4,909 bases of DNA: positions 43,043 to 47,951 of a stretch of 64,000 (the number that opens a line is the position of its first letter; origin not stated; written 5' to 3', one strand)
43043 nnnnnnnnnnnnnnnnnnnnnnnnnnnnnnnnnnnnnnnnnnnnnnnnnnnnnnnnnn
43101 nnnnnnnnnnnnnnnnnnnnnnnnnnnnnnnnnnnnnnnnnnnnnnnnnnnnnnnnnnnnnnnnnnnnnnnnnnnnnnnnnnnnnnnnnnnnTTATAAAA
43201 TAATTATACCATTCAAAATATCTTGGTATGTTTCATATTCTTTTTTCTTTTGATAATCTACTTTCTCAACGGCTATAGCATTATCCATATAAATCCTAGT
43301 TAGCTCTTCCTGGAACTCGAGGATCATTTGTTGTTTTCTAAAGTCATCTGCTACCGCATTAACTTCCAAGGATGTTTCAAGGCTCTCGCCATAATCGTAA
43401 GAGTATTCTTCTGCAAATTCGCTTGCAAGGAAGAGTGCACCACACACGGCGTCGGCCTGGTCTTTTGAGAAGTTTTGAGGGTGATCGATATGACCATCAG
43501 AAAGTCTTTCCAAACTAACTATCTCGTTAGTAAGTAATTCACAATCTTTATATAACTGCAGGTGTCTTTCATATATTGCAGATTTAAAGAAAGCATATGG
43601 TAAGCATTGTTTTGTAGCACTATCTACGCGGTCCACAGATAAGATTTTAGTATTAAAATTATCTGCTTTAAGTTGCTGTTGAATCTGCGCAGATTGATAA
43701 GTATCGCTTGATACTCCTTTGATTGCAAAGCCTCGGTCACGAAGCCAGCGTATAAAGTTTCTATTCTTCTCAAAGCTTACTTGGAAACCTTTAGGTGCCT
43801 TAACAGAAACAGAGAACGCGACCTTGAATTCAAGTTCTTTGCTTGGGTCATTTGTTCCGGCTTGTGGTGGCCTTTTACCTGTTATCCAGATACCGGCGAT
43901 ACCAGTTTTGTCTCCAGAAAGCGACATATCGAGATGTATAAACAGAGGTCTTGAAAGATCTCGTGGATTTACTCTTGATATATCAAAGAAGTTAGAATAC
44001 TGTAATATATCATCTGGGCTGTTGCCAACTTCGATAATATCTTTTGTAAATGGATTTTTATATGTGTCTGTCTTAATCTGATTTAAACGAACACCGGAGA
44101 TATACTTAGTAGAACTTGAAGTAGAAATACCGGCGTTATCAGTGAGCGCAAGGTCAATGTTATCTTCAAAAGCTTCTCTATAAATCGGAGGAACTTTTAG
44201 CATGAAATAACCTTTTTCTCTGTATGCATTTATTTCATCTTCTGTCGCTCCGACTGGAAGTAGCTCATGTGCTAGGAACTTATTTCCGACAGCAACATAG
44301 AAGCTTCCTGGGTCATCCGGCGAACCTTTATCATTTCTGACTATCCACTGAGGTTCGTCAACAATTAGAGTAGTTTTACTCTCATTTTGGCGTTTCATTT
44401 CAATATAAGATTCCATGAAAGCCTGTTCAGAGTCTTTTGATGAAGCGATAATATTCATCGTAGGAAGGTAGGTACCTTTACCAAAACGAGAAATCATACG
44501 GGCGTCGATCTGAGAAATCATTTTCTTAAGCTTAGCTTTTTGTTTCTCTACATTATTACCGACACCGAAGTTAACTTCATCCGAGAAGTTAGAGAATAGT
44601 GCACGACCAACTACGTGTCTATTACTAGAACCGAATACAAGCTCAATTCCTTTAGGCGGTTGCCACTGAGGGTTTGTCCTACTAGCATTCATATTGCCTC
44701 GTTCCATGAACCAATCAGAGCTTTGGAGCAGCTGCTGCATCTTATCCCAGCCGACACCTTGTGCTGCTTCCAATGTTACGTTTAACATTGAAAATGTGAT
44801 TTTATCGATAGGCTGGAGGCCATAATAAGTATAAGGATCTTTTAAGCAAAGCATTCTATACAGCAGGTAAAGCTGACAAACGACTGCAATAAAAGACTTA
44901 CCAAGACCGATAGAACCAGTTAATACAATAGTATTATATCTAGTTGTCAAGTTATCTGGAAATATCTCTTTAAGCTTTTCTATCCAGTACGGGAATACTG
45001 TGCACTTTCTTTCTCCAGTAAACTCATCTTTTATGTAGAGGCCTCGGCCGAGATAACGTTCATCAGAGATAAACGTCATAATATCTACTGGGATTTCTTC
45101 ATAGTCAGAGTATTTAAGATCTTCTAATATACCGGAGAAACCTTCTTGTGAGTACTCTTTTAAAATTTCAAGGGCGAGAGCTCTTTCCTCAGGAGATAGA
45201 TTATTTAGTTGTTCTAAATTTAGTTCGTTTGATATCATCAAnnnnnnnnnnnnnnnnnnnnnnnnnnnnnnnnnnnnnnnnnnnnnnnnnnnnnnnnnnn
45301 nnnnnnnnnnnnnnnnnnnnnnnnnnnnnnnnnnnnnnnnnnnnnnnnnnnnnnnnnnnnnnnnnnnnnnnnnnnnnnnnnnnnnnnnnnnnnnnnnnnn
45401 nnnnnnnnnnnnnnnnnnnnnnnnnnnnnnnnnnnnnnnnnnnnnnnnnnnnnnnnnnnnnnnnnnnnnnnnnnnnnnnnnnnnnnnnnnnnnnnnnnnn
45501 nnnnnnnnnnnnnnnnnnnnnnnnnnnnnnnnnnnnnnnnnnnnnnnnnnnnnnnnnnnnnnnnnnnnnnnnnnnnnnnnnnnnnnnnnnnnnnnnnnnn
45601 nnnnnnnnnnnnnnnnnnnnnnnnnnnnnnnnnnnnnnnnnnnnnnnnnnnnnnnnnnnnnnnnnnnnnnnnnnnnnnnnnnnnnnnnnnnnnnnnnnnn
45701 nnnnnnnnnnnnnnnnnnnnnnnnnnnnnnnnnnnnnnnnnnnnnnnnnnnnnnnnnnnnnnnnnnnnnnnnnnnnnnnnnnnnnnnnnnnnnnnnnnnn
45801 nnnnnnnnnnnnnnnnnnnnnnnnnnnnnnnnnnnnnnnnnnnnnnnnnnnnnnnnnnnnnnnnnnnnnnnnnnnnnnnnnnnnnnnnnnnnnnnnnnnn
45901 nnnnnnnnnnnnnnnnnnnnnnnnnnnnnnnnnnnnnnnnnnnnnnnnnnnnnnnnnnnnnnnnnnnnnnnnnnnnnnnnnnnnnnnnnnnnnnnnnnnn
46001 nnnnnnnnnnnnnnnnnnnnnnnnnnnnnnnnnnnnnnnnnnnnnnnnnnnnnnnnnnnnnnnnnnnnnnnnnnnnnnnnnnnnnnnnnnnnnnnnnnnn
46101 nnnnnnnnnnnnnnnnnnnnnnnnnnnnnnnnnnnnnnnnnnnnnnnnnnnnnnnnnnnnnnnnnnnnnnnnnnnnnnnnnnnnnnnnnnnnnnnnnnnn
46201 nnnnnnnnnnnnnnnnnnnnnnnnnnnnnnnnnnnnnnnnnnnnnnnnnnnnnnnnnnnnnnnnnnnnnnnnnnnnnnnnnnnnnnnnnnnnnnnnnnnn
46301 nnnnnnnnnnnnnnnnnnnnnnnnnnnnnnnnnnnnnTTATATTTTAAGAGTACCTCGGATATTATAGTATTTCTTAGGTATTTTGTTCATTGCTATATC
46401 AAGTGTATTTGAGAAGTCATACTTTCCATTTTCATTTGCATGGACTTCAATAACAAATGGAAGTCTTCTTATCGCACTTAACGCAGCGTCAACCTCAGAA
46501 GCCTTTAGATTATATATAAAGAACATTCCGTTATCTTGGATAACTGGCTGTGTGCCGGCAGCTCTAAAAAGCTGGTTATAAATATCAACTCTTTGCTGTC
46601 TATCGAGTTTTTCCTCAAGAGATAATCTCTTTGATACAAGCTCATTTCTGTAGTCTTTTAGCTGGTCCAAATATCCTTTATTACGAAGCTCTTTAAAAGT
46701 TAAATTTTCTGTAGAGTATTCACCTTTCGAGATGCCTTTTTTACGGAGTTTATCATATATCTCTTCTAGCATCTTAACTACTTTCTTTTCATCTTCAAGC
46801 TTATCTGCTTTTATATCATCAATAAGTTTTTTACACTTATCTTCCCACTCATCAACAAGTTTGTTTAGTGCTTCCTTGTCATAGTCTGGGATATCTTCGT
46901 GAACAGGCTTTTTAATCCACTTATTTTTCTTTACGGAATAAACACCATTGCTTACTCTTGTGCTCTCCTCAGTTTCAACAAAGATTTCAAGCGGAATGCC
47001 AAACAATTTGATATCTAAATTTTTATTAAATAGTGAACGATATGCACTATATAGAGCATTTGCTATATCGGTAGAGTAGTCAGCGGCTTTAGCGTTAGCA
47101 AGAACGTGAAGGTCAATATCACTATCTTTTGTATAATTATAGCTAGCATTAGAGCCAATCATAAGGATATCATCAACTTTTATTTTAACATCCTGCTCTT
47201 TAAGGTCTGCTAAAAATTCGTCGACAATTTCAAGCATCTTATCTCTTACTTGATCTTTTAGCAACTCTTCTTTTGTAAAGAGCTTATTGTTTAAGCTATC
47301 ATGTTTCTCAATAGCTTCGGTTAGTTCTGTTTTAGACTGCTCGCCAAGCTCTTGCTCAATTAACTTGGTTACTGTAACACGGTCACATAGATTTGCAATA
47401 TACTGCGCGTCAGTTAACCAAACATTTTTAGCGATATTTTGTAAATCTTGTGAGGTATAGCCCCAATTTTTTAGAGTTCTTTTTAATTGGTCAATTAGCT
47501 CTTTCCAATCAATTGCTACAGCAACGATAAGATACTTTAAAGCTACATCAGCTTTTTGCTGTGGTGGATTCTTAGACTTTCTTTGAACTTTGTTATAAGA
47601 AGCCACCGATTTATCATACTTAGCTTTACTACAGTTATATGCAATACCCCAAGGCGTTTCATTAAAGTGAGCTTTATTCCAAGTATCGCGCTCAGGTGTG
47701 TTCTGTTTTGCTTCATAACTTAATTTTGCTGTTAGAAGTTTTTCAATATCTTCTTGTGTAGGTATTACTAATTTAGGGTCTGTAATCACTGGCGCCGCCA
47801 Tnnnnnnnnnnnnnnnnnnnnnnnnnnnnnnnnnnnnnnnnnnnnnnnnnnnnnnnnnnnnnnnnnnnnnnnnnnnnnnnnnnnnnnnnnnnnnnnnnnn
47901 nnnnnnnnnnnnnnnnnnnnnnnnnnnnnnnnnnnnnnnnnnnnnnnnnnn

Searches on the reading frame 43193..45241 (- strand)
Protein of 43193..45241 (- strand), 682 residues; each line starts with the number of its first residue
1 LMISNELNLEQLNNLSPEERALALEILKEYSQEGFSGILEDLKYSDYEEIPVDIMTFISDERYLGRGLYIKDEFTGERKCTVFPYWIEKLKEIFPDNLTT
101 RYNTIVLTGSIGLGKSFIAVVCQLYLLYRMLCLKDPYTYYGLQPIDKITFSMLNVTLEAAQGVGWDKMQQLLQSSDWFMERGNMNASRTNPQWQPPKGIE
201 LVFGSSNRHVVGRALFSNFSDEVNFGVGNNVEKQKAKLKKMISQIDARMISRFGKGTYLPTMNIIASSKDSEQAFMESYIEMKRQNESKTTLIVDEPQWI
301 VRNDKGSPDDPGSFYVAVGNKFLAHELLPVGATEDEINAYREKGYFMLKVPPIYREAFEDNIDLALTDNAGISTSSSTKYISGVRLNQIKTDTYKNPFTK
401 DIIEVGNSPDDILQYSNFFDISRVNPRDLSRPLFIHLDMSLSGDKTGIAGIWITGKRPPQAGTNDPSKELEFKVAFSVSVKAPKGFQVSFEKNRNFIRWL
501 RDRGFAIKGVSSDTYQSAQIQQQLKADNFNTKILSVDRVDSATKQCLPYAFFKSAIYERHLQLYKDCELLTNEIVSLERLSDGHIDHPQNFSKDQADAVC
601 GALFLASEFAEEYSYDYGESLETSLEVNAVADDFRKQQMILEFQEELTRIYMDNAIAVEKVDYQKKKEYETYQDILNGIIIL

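Call 34: search_protein_families(library=phrogs, proteins=[window:43193-45241:-], max_evalue=0.00001)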
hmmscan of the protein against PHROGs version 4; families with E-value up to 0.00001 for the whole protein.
window:43193-45241:- (682 aa): 0 families

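Call 36: search_protein_families(library=pfam, proteins=[window:43193-45241:-], max_evalue=0.001)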
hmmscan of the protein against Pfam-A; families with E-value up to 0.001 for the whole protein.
window:43193-45241:- (682 aa): 0 families

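Call 64: search_solved_structures(query=window:43193-45241:-, max_evalue=1)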
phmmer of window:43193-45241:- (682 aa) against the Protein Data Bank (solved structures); distinct sequences matched with E-value up to 1: 0.

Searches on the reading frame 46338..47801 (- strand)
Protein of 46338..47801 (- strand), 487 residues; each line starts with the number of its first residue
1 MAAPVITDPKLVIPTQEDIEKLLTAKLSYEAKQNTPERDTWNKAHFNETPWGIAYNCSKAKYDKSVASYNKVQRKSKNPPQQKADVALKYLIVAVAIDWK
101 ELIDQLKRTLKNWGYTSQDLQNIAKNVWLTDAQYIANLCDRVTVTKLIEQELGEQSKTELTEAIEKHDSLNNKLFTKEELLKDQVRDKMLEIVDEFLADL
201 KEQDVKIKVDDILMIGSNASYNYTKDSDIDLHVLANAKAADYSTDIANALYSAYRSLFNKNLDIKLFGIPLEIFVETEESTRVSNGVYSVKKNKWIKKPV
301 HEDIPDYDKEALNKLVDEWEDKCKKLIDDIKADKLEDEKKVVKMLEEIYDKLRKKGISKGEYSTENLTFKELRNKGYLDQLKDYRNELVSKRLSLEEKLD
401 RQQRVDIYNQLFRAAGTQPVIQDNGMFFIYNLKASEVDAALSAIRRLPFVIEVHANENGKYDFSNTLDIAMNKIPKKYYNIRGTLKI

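Call 35: search_protein_families(library=phrogs, proteins=[window:46338-47801:-], max_evalue=0.00001)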
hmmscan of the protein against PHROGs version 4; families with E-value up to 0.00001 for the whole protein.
window:46338-47801:- (487 aa): 1 family
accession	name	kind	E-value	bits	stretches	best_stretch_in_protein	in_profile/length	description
phrog_36119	-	unknown function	7.3e-34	118.3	1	156-395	11-247/247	-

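Call 36: search_protein_families(library=pfam, proteins=[window:46338-47801:-], max_evalue=0.001)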
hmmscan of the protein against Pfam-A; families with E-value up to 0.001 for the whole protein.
window:46338-47801:- (487 aa): 2 families
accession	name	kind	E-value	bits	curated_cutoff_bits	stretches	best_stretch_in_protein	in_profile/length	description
PF10303.14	DUF2408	-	0.00061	20.8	25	1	292-353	55-111/130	Protein of unknown function (DUF2408)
PF01909.29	NTP_transf_2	-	0.00081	20.2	21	0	195-240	3-45/93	Nucleotidyltransferase domain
